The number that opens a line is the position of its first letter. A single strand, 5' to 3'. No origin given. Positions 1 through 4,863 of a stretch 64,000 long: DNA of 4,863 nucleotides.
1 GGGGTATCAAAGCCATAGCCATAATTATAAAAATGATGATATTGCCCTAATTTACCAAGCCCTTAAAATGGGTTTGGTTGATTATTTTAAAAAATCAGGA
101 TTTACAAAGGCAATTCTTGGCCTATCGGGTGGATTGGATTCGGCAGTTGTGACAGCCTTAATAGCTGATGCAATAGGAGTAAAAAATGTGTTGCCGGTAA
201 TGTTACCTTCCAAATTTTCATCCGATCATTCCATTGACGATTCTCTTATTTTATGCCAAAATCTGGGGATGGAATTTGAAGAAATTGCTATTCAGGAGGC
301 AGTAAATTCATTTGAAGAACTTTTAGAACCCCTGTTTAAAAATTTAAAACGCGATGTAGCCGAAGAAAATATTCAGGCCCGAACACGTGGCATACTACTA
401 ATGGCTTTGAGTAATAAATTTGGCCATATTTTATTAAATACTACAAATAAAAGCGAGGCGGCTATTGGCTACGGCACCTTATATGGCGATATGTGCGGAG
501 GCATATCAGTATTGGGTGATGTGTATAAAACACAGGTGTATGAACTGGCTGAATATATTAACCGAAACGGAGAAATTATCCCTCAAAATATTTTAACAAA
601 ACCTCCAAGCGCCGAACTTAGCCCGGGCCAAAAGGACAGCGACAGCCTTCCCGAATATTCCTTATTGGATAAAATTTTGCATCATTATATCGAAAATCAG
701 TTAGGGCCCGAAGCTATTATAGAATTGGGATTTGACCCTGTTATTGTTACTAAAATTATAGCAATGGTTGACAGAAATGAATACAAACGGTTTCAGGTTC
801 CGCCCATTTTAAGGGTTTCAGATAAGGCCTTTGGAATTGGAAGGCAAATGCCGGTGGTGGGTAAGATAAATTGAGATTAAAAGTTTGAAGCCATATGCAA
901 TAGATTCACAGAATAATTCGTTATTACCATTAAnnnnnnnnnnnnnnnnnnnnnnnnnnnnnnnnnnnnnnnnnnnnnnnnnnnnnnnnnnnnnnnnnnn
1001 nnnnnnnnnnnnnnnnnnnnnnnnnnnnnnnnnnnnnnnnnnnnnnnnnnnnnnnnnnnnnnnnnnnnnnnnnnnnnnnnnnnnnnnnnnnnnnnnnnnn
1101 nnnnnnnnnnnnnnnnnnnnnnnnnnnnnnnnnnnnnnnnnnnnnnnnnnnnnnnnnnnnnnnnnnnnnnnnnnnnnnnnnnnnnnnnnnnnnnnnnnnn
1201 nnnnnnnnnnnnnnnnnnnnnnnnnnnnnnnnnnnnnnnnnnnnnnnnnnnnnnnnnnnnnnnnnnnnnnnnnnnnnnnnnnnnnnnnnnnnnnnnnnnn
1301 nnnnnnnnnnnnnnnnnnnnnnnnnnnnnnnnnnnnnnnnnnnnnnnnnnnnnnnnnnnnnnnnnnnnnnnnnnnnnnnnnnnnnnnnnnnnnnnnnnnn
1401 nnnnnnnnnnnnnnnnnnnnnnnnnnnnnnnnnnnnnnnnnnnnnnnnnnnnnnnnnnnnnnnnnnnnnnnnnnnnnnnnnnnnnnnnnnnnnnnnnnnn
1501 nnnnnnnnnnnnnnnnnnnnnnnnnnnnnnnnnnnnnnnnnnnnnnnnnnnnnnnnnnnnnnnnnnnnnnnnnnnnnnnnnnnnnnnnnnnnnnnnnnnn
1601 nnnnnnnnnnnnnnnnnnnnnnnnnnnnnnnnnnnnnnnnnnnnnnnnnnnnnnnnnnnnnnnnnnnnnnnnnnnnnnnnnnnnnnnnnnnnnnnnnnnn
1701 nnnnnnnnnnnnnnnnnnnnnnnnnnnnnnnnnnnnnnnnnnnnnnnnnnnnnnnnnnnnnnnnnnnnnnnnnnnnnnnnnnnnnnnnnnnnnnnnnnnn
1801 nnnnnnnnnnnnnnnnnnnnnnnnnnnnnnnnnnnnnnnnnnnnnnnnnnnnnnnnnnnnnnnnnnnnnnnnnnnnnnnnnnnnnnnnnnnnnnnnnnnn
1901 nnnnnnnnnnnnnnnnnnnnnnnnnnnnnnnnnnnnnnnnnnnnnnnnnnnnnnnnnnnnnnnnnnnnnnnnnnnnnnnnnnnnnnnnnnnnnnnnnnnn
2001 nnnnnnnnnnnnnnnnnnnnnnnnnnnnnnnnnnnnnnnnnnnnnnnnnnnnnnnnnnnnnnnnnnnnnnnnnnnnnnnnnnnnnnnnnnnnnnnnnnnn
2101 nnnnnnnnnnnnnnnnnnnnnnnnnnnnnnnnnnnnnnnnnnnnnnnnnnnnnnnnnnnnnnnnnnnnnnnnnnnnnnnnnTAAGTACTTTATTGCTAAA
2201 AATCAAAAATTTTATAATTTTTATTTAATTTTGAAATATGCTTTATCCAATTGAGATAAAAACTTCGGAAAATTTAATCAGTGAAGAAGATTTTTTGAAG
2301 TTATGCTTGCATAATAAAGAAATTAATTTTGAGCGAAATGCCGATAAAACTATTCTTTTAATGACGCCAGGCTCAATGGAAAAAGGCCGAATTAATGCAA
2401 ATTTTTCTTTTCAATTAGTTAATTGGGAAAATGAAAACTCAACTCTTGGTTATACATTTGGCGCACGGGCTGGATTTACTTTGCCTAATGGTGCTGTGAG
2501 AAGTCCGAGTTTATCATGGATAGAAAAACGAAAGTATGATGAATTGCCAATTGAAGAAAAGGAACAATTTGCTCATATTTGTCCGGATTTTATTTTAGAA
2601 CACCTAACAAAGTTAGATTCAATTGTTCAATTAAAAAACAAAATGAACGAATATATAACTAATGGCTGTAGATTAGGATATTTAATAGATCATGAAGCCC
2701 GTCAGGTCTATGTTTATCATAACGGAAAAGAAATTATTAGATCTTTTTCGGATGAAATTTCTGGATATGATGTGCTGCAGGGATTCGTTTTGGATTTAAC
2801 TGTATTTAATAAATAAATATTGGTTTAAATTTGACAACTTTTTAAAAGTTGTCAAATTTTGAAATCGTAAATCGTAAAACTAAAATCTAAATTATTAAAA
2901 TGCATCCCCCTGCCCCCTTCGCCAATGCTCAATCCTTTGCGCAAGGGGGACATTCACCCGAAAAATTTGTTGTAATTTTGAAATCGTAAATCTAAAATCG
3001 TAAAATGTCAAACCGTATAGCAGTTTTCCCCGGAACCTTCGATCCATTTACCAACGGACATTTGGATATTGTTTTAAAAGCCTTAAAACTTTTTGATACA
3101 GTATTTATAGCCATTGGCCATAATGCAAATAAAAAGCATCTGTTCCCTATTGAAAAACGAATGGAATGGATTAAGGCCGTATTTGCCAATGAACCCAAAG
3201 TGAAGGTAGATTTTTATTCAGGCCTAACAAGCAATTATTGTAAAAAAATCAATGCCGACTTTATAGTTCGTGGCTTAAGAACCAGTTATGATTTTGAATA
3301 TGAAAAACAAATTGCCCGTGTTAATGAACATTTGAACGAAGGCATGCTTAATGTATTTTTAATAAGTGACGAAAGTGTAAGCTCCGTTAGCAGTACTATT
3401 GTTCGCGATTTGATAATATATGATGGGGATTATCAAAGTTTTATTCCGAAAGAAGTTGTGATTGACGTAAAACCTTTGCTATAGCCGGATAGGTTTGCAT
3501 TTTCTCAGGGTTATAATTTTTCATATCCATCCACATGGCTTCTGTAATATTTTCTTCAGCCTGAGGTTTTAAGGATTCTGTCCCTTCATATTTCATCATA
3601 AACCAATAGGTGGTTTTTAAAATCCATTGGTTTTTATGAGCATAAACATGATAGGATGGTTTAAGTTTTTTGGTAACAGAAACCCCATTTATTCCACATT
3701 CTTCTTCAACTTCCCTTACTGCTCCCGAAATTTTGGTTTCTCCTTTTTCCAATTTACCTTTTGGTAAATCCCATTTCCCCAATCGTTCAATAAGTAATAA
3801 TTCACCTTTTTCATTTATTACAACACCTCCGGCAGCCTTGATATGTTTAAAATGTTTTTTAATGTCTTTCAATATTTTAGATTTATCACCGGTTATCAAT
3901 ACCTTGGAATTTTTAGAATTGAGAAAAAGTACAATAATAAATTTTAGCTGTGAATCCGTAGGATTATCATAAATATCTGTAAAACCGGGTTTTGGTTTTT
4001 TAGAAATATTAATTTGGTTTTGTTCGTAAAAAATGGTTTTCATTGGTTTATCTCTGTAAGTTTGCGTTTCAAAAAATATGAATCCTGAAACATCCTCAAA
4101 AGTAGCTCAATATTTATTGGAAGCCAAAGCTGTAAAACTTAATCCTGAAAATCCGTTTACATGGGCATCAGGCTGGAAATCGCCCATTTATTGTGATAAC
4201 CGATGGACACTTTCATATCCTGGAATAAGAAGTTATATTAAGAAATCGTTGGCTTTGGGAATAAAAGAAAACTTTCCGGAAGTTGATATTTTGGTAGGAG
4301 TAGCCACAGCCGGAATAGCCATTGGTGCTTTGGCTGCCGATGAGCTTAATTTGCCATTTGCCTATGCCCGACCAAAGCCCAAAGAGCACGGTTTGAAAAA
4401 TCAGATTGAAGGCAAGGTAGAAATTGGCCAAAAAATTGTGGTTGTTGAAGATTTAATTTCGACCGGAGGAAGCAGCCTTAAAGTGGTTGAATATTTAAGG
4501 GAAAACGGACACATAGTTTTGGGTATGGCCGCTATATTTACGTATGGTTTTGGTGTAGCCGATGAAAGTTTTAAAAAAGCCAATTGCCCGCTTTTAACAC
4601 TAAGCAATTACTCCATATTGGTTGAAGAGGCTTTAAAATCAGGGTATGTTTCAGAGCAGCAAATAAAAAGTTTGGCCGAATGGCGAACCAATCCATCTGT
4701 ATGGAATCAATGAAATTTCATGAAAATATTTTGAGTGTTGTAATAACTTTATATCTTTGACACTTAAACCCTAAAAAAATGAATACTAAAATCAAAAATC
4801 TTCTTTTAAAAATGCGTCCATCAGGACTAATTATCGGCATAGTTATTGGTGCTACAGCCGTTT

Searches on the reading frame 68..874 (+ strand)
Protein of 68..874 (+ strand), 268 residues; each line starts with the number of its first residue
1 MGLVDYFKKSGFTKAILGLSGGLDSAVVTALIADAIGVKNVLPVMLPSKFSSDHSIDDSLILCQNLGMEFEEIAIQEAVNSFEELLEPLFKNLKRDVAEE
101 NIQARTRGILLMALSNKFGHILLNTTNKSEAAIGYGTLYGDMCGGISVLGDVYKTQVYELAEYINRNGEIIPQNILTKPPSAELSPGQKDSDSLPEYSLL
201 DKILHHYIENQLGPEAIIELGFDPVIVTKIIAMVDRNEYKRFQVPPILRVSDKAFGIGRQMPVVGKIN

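Call 78: search_protein_families(library=pfam, proteins=[window:68-874:+], max_evalue=0.0001)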
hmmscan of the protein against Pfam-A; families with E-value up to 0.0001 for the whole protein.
window:68-874:+ (268 aa): 1 family
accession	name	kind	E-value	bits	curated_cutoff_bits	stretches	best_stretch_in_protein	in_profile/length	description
PF02540.23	NAD_synthase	-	6.1e-72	242.1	21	1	3-242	9-240/242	NAD synthase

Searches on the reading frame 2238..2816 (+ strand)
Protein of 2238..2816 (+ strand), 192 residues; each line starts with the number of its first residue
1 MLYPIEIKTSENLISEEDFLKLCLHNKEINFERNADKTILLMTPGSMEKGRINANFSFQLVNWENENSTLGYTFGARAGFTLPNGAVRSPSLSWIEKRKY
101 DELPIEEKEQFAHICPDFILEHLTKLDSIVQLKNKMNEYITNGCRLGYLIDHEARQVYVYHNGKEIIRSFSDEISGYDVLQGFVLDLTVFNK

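Call 78: search_protein_families(library=pfam, proteins=[window:2238-2816:+], max_evalue=0.0001)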
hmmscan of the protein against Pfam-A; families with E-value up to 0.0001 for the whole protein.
window:2238-2816:+ (192 aa): 1 family
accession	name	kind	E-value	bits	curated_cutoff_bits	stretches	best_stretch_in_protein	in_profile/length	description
PF05685.18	Uma2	-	1.6e-25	90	27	1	17-187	2-171/172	Putative restriction endonuclease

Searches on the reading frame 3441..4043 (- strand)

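Call 78: search_protein_families(library=pfam, proteins=[window:3441-4043:-], max_evalue=0.0001)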
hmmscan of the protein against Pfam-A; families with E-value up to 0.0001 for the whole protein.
window:3441-4043:- (200 aa): 2 families
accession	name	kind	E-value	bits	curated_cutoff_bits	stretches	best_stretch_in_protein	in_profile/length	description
PF00293.34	NUDIX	-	1.5e-18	67.5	21.1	1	67-182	2-123/134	NUDIX domain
PF14815.12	NUDIX_4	-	1.8e-05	24.9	35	1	74-186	4-102/113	NUDIX domain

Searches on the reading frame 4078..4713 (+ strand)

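Call 78: search_protein_families(library=pfam, proteins=[window:4078-4713:+], max_evalue=0.0001)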
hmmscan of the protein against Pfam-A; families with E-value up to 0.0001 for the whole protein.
window:4078-4713:+ (211 aa): 1 family
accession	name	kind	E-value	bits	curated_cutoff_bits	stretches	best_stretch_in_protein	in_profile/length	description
PF00156.33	Pribosyltran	-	6.5e-11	42.2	26.3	1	59-182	19-151/158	Phosphoribosyl transferase domain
